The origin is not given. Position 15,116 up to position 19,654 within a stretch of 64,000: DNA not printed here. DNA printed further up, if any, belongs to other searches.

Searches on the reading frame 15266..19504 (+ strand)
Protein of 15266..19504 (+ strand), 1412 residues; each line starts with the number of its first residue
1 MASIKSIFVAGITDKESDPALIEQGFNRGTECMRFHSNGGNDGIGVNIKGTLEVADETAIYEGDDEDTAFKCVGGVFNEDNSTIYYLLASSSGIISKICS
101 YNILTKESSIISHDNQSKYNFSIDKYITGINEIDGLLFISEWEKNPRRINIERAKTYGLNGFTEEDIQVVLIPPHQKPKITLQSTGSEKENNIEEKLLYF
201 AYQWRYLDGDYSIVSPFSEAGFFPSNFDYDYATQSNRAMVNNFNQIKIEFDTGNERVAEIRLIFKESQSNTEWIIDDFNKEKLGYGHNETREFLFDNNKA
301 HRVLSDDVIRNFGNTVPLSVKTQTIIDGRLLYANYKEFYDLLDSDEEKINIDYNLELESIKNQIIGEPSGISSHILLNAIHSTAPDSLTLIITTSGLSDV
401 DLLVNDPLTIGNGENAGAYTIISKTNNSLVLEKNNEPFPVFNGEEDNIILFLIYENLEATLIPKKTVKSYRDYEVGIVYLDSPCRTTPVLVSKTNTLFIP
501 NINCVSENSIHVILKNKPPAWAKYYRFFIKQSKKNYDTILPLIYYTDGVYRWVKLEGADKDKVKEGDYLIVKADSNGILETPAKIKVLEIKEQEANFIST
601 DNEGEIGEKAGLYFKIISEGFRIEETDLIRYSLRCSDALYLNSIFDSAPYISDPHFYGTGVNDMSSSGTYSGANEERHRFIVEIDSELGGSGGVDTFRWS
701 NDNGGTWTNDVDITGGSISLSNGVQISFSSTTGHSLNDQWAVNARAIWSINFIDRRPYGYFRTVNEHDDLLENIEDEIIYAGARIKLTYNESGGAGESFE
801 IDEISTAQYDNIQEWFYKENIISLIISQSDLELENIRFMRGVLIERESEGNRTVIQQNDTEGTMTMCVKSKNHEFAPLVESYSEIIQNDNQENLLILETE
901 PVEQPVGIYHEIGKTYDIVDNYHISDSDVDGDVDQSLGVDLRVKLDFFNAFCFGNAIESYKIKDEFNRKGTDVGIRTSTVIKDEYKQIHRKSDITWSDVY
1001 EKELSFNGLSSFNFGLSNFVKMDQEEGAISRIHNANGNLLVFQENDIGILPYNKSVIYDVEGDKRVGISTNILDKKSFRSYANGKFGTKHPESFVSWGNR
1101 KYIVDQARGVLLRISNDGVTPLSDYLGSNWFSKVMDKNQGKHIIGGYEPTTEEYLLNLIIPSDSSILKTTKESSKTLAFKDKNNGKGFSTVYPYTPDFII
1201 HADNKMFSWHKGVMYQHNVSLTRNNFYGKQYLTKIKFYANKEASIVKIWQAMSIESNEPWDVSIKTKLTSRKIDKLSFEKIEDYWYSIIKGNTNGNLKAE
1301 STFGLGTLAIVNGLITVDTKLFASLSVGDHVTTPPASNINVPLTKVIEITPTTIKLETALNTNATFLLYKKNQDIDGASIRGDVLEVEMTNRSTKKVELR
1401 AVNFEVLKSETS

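Call 11: search_protein_families(library=phrogs, proteins=[window:15266-19504:+], max_evalue=0.00001)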
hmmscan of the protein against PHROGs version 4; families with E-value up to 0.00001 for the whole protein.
window:15266-19504:+ (1412 aa): 3 families
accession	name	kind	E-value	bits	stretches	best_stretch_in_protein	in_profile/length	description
phrog_14478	-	head and packaging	2.6e-199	665.9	2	464-1388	523-1364/1474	virion structural protein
phrog_18548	-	unknown function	1.9e-33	117.2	1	1174-1409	2-239/241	-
phrog_38031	-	unknown function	4.9e-19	69.6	1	1176-1295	199-317/460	-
